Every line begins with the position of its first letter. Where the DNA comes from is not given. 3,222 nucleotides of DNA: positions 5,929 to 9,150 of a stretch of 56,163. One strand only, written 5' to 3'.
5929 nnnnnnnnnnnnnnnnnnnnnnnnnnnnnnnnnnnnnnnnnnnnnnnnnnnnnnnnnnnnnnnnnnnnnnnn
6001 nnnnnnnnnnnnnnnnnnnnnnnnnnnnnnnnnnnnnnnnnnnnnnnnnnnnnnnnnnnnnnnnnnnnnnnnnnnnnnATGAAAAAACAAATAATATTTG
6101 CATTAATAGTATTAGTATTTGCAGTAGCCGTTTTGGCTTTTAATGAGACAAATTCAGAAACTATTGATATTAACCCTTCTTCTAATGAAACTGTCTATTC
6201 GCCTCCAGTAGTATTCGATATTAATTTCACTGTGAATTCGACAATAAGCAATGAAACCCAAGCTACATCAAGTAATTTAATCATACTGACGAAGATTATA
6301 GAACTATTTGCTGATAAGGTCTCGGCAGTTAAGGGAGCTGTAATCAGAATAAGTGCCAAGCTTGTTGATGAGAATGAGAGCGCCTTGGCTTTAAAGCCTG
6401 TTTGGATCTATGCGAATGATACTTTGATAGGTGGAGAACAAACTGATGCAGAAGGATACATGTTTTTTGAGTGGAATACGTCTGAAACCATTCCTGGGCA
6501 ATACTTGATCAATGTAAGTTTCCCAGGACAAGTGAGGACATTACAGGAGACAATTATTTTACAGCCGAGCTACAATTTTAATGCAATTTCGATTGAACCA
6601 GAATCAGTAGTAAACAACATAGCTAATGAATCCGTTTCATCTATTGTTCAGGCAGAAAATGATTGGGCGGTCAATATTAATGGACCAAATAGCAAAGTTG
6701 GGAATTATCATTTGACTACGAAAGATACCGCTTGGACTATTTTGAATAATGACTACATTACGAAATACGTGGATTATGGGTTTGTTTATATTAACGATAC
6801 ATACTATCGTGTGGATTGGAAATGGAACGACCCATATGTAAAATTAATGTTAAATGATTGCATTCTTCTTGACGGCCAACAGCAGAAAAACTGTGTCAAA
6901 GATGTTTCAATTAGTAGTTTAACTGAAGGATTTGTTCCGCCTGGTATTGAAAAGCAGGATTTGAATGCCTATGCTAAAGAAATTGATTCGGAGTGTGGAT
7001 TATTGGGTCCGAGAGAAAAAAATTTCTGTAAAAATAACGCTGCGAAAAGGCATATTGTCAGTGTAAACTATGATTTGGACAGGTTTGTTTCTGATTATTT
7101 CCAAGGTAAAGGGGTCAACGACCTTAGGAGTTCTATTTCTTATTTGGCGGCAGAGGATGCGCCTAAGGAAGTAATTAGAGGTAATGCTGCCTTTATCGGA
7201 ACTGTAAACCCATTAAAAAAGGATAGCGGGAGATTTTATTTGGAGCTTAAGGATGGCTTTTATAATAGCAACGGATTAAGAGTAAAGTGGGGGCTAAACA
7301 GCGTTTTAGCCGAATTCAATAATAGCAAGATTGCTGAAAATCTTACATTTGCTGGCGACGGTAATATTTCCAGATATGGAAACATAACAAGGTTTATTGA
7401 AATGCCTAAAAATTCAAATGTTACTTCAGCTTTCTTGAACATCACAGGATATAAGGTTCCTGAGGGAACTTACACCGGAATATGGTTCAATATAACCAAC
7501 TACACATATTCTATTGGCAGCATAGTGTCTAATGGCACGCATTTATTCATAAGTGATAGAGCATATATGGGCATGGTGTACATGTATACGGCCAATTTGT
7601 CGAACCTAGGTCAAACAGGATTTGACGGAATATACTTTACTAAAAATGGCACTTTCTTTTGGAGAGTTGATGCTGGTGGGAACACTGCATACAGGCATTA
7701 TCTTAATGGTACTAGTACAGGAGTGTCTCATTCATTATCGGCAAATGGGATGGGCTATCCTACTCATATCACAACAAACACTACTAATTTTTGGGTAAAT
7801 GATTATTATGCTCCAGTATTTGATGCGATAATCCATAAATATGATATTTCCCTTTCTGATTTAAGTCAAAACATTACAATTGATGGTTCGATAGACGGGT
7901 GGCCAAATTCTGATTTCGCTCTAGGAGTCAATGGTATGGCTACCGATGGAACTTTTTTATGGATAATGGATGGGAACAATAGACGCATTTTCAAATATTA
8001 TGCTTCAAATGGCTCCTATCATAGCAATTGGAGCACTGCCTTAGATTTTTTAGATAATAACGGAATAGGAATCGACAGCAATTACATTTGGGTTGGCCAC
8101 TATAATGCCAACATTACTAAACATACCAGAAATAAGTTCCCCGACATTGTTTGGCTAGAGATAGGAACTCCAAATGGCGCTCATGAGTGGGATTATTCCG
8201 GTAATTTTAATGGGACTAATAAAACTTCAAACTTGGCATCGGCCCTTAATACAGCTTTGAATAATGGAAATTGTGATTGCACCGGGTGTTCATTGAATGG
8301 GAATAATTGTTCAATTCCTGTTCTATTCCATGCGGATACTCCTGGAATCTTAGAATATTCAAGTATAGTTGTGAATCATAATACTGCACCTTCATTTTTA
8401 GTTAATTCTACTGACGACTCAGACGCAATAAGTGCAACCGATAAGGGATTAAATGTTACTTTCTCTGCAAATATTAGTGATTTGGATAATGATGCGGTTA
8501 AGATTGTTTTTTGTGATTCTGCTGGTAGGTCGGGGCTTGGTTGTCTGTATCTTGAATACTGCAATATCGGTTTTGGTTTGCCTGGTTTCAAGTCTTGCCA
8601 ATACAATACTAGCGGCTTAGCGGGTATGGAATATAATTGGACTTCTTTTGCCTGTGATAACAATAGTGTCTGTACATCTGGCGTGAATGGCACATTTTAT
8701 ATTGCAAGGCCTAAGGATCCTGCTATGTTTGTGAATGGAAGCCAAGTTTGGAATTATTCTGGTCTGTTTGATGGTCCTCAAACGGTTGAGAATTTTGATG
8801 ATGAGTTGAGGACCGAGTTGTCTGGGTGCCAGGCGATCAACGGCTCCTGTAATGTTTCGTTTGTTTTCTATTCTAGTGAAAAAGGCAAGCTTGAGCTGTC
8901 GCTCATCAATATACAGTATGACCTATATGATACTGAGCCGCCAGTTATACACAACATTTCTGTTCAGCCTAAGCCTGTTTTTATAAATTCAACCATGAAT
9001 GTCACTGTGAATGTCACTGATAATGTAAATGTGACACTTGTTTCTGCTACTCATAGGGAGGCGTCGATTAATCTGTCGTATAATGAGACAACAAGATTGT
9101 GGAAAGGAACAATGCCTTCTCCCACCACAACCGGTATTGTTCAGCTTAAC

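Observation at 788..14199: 13.4-kb low-GC secretome block wedged between a MoxR ATPase gene and its usual DUF58 partner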

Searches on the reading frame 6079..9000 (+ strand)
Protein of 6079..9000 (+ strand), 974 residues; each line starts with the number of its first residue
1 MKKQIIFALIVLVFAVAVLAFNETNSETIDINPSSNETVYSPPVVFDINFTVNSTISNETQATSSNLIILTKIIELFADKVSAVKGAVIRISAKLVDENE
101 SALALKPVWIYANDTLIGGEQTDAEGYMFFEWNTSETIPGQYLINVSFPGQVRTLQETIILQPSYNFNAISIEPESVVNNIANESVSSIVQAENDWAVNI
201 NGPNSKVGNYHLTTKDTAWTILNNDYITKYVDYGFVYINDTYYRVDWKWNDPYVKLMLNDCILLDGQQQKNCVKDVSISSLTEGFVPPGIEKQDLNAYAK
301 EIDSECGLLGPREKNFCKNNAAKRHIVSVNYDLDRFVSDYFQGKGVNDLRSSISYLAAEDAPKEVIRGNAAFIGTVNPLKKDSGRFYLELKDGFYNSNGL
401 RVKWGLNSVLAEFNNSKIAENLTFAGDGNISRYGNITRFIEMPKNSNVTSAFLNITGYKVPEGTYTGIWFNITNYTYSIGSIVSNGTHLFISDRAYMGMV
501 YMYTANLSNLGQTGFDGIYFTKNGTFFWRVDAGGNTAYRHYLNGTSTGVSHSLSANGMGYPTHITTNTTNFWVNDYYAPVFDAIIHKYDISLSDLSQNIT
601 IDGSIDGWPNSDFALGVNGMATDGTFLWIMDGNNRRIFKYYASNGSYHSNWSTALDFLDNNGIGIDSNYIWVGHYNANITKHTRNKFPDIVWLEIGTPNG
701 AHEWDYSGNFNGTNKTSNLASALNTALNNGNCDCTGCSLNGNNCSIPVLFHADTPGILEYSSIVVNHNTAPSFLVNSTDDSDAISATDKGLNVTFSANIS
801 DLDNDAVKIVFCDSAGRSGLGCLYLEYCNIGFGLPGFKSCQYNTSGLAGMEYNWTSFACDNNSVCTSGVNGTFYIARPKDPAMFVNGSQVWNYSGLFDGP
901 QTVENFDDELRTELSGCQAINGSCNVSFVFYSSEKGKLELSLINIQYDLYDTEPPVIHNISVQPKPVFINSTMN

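Call 53: search_protein_families(library=pfam, proteins=[window:6079-9000:+], max_evalue=5)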
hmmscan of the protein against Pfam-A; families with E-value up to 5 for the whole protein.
window:6079-9000:+ (974 aa): 2 families
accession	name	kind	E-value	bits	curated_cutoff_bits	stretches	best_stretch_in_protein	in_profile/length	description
PF06186.16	DUF992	-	0.11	12.8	22.7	1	499-560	49-105/143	Protein of unknown function (DUF992)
PF16041.10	APD1-4_M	-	0.12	13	25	0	726-762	35-71/108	E3 ubiquitin-protein ligase APD1-4, middle domain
